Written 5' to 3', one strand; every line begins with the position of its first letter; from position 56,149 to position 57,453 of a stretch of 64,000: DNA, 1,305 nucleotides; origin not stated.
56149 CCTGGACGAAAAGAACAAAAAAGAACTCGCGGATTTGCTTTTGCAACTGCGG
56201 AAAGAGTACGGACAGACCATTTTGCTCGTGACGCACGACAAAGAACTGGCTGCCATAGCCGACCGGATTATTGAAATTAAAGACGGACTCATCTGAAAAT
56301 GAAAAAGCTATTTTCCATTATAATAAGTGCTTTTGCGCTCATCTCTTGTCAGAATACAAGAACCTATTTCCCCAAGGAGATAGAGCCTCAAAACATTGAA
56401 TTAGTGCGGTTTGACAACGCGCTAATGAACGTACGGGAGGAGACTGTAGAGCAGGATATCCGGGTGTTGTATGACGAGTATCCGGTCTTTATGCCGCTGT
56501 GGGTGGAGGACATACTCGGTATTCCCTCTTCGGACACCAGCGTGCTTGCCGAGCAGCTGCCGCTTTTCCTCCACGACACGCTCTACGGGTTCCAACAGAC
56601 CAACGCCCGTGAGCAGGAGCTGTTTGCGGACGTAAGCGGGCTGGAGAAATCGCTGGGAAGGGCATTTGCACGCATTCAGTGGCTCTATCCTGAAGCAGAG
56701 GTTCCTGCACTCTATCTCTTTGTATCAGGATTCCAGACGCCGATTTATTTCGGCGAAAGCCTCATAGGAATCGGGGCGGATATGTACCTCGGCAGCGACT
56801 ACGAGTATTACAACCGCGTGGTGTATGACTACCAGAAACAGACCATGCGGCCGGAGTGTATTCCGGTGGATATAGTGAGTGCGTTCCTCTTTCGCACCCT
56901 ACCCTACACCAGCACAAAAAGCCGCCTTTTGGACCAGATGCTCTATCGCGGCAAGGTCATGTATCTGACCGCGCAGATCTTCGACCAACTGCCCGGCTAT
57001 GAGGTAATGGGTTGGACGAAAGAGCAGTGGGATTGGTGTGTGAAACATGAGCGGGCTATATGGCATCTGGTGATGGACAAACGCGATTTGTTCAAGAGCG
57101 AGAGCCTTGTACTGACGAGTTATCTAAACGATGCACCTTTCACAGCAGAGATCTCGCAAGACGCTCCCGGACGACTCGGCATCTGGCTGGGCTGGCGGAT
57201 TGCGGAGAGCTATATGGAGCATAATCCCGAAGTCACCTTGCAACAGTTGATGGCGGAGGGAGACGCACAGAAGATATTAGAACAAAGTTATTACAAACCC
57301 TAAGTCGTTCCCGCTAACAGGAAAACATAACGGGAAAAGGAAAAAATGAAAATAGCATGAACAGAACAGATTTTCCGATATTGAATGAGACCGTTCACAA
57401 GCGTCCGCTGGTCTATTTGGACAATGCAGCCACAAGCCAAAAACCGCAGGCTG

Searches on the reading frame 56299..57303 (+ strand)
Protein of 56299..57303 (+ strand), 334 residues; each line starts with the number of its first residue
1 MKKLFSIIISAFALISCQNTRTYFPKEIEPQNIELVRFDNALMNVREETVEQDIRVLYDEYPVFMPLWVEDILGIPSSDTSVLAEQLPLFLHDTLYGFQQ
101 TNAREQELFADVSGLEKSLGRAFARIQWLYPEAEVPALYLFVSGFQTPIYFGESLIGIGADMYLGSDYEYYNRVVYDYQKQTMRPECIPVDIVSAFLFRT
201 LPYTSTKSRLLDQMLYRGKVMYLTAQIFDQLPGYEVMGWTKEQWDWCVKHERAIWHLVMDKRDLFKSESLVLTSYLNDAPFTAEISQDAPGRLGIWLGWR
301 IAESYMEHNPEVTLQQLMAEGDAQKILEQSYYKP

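Call 95: search_protein_families(library=ncbifam, proteins=[window:56299-57303:+], max_evalue=0.001)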
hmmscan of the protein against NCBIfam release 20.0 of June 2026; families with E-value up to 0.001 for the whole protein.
window:56299-57303:+ (334 aa): 1 family
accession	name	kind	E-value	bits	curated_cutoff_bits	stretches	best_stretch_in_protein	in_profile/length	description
TIGR03514.2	GldB_lipoprot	equivalog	3.4e-62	210.4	190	1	12-334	3-308/308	gliding motility lipoprotein GldB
